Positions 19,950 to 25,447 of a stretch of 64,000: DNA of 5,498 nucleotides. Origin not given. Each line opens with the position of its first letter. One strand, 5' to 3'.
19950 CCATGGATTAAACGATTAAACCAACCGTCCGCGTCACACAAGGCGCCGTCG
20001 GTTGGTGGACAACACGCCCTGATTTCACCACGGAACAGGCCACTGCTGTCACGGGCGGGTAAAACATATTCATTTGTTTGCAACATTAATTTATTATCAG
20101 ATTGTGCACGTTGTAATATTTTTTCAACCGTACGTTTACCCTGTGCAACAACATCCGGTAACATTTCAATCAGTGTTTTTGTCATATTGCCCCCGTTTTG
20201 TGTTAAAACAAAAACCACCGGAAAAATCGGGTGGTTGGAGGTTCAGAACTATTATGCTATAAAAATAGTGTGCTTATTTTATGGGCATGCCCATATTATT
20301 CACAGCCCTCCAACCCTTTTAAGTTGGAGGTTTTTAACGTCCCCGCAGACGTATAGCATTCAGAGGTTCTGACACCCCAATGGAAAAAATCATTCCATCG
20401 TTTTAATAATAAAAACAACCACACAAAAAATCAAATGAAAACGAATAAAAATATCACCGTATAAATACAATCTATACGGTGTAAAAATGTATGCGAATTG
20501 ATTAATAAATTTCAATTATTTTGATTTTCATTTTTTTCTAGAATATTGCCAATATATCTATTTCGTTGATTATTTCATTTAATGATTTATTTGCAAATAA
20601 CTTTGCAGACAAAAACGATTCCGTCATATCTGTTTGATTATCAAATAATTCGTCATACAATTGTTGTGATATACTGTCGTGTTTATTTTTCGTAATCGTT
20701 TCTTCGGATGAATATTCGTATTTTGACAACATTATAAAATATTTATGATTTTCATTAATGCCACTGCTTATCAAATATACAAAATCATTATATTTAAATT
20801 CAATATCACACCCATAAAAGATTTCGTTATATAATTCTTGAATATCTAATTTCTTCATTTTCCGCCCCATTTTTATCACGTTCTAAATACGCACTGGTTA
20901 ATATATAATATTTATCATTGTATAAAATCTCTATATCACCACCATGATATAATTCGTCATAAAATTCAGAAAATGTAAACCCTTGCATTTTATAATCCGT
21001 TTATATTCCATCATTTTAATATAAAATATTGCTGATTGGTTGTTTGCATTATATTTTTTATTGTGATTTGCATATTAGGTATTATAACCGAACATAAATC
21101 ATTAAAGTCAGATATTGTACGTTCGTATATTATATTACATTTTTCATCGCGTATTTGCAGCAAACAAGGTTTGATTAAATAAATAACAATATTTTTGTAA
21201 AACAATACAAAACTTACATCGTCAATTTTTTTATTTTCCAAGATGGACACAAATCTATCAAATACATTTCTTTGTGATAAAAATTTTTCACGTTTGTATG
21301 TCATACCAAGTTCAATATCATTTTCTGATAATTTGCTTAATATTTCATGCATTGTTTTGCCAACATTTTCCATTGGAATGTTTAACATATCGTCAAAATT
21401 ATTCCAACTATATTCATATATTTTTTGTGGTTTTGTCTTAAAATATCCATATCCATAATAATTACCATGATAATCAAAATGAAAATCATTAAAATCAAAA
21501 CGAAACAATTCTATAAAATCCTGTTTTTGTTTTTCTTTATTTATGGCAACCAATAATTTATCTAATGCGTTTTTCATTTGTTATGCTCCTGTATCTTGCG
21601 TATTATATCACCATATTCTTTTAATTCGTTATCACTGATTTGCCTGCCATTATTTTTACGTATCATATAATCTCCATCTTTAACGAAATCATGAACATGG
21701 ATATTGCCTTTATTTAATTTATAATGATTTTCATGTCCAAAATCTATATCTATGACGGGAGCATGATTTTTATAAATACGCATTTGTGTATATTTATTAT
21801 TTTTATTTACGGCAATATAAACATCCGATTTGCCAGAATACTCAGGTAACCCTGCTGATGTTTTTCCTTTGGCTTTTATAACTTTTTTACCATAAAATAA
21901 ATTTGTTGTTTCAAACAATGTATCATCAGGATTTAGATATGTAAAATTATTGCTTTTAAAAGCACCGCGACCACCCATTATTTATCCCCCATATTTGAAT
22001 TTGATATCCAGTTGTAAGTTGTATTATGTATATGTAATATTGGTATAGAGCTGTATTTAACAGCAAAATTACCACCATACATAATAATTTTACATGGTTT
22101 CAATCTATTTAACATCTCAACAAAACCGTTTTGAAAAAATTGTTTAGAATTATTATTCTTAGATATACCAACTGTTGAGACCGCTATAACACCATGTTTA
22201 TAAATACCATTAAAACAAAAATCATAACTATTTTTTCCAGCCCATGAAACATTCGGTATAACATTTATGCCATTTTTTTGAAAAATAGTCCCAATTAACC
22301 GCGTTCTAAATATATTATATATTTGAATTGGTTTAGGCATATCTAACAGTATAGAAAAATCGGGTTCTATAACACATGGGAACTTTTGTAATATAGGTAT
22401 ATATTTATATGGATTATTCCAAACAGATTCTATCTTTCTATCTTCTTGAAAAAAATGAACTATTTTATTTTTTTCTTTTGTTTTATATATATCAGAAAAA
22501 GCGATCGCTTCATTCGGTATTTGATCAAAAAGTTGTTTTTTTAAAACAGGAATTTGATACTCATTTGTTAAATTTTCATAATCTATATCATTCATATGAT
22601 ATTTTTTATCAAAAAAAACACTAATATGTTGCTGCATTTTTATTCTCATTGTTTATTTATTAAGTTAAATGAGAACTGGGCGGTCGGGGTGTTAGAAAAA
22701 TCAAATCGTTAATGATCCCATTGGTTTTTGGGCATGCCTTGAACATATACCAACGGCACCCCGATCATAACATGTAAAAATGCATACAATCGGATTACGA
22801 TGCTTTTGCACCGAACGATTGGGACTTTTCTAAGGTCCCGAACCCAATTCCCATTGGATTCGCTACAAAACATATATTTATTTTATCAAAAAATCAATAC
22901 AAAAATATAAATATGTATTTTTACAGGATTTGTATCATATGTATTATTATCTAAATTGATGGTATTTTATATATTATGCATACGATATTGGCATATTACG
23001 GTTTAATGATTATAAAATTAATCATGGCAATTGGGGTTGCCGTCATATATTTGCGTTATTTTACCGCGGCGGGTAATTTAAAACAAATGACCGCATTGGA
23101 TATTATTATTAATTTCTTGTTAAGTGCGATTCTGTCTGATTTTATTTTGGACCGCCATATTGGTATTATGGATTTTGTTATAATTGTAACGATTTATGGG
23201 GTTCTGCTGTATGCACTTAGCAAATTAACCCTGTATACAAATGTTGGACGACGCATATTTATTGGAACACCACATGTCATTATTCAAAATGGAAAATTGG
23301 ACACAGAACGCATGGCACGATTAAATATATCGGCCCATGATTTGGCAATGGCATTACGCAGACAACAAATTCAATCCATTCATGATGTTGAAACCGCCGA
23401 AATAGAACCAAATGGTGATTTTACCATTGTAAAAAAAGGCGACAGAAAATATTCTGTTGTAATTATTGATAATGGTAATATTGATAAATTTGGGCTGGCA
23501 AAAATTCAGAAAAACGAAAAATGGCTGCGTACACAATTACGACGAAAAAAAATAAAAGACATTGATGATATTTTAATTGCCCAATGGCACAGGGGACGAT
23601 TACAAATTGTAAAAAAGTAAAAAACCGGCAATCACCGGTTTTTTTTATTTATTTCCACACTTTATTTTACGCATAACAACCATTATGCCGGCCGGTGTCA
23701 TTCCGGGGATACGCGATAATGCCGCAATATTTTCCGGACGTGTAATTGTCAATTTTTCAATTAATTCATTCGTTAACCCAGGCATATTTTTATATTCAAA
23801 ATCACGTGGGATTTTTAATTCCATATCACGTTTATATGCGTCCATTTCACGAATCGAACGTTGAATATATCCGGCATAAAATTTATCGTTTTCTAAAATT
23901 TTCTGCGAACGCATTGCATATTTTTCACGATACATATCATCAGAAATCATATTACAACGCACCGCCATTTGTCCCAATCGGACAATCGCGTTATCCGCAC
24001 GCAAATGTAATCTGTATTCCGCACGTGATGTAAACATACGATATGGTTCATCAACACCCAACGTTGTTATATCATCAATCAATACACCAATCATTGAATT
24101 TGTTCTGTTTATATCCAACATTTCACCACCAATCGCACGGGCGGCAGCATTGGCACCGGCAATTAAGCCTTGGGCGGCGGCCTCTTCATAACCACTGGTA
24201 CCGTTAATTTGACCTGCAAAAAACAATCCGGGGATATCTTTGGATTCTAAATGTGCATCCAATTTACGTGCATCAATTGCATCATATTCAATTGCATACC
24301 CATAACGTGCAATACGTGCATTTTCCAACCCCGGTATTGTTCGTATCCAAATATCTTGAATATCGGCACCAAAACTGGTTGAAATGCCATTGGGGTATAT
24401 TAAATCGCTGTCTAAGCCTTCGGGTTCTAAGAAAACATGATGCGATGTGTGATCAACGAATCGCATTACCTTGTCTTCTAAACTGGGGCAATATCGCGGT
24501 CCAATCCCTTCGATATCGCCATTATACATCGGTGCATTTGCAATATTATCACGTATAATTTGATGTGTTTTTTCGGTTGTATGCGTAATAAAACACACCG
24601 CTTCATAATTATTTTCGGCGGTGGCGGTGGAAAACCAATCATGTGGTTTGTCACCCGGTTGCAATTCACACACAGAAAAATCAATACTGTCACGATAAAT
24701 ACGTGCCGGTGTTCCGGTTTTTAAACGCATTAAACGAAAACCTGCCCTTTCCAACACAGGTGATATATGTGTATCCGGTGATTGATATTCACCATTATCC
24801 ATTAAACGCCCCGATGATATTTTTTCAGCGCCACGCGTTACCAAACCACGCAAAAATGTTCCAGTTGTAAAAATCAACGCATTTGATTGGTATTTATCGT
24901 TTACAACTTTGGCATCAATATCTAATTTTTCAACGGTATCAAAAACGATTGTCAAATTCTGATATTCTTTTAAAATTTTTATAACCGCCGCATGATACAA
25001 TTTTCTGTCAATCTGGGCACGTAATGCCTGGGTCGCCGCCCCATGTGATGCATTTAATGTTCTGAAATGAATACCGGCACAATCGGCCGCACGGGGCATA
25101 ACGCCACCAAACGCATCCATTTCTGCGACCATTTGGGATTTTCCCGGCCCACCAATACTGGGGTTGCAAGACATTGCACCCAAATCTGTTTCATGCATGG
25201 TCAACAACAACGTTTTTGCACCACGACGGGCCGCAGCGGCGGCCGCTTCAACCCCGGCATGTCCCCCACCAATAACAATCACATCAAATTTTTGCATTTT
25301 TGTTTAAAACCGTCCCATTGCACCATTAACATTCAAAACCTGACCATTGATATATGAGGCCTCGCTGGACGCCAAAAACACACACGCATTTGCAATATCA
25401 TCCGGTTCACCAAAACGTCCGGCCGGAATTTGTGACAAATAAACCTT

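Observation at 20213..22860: Two diverged, same-orientation copies of an unassigned structured element bracket the AT-rich module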

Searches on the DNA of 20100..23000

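Call 18: search_rna_families(source=window, start=20100, end=23000, threshold=evalue, max_evalue=10, show_alignments=3)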
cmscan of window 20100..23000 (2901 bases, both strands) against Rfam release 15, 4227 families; matches with E-value up to 10: 5.
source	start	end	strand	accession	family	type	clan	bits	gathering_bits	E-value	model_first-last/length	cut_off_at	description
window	22608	22732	+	RF03118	gCoV-5UTR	Cis-reg;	CL00116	20.1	124.9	8.1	1-200/200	no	Gammacoronavirus 5'UTR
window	20215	20282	+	RF01394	isrK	Gene; sRNA;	-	16.2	50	2.3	1-77/77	no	isrK Hfq binding RNA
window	22658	22766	+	RF01514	Afu_513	Gene; snRNA; snoRNA; CD-box;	-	14.2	48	6.4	1-103/103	no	A. fumigatus snoRNA Afu_513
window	21458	21528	+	RF01675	CrcZ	Gene; sRNA;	-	13.5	95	1.1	1-398/398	no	Pseudomonas sRNA CrcZ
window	20207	20304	-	RF00534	SgrS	Gene; antisense;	-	10.9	37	6.7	1-232/232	no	SgrS RNA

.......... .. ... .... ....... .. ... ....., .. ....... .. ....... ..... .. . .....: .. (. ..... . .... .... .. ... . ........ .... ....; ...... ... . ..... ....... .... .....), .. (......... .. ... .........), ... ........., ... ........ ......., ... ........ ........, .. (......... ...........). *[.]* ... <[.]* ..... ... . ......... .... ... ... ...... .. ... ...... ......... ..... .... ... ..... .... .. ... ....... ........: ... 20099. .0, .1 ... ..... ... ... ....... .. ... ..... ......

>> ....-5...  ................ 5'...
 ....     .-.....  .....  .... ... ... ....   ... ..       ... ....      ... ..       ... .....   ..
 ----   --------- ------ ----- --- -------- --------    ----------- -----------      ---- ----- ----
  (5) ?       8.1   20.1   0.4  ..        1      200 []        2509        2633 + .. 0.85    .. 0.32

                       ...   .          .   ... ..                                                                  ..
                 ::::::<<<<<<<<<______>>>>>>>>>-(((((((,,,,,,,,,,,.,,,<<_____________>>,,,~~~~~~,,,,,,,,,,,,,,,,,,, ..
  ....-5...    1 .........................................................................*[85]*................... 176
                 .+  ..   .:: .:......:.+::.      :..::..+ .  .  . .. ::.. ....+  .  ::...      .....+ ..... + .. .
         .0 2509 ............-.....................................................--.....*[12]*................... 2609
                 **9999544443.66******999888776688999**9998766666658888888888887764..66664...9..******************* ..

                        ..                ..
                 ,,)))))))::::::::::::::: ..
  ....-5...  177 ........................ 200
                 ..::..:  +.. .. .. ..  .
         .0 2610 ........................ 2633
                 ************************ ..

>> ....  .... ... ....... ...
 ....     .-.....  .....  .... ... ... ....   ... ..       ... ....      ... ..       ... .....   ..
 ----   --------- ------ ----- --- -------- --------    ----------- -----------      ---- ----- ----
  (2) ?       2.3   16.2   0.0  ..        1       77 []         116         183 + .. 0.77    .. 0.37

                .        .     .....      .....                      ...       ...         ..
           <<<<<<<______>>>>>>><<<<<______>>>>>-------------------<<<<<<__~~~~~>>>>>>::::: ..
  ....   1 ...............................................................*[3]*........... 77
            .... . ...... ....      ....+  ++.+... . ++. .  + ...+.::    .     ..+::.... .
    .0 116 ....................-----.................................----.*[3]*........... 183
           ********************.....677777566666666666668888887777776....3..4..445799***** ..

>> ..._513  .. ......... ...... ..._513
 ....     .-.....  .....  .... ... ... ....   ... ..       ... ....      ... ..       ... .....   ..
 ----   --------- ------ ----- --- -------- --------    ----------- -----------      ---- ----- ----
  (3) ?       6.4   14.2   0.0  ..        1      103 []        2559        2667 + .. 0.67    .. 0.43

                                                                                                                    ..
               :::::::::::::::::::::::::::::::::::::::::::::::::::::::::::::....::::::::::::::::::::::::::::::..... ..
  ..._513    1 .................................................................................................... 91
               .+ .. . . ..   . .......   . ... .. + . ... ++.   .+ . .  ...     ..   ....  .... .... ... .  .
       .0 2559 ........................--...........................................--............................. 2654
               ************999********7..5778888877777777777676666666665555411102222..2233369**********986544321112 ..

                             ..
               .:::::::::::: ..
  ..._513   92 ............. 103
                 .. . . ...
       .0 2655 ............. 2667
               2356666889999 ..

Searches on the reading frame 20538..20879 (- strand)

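Call 8: search_protein_families(library=pfam, proteins=[window:20538-20879:-], max_evalue=0.01)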
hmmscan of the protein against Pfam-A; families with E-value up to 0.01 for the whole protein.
window:20538-20879:- (113 aa): 0 families

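Call 55: search_protein_families(library=padloc, proteins=[window:20538-20879:-], max_evalue=0.01)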
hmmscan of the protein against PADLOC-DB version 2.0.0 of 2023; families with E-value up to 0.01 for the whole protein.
window:20538-20879:- (113 aa): 1 family
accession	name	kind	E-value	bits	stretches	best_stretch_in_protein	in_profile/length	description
PDLC03230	MTase_II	-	0.0038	14.6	1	15-62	259-307/360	Type II methyltransferase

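Call 56: search_protein_families(library=phrogs, proteins=[window:20538-20879:-], max_evalue=0.01)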
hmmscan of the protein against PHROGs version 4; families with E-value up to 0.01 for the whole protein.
window:20538-20879:- (113 aa): 1 family
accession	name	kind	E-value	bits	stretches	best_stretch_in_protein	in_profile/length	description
phrog_3711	-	unknown function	0.00056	21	0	12-58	2-46/77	-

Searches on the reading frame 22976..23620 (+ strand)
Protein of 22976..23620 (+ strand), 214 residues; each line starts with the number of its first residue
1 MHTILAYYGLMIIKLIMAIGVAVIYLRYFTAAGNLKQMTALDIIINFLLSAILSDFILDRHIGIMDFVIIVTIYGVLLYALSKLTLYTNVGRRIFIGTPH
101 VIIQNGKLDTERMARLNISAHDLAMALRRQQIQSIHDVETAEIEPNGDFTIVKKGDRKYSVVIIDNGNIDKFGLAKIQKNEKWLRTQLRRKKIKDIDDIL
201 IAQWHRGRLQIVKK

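Call 8: search_protein_families(library=pfam, proteins=[window:22976-23620:+], max_evalue=0.01)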
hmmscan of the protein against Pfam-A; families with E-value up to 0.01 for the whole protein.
window:22976-23620:+ (214 aa): 2 families
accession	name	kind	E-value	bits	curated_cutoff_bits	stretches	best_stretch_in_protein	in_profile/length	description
PF04239.17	DUF421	-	1.1e-34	119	23.6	1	92-204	7-128/129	YetF C-terminal domain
PF20730.2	YetF_N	-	2.5e-09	37.3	26.5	1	10-82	3-74/76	YetF N-terminal transmembrane domain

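Call 11: find_encoding_contigs(protein=window:22976-23620:+, flank=10000, max_places=10)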
Protein window:22976-23620:+ (214 aa): no gene with exactly this product is on record in the collection.

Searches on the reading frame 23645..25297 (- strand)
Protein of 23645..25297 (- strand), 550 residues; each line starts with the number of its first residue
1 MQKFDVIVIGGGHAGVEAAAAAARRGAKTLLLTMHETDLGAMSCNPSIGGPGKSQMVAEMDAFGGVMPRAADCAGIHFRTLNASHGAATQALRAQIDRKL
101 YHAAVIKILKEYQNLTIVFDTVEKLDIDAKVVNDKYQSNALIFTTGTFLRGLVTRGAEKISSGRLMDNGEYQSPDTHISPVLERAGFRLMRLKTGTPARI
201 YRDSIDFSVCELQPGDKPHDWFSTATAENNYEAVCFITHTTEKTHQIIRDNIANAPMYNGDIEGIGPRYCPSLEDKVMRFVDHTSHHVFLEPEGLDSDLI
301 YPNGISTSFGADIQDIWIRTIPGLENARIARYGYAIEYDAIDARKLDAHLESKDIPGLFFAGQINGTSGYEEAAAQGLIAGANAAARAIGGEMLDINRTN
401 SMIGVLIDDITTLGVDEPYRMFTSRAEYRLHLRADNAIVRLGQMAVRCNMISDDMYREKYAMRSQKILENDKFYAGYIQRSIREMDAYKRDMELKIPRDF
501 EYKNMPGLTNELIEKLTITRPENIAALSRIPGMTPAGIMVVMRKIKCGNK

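Call 8: search_protein_families(library=pfam, proteins=[window:23645-25297:-], max_evalue=0.01)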
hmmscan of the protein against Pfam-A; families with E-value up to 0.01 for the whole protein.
window:23645-25297:- (550 aa): 9 families
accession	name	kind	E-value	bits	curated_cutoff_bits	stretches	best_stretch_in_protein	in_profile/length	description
PF01134.28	GIDA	-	1.5e-145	485.6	22.1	1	5-389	1-388/391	Glucose inhibited division protein A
PF13932.14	SAM_GIDA_C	-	2.2e-19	69.4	27.1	1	487-542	2-57/57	tRNA modifying enzyme MnmG/GidA C-terminal helical bundle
PF12831.13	FAD_oxidored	-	2.8e-08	33.9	27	1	5-36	1-32/416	FAD dependent oxidoreductase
PF07992.20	Pyr_redox_2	-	3.9e-08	33.5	26.1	1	4-157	1-119/291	Pyridine nucleotide-disulphide oxidoreductase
PF03486.20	HI0933_like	-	6.7e-06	26.2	50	1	5-33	2-30/244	HI0933-like protein Rossmann domain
PF00890.30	FAD_binding_2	-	2.4e-05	24.1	20.4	1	5-36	1-32/414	FAD binding domain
PF00070.33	Pyr_redox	-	0.00067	20.6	22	1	6-39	2-35/82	Pyridine nucleotide-disulphide oxidoreductase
PF01266.30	DAO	-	0.0045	17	27.9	1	5-40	1-37/353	FAD dependent oxidoreductase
PF01262.27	AlaDh_PNT_C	-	0.0048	16.8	23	1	5-35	30-60/214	Alanine dehydrogenase/PNT, C-terminal domain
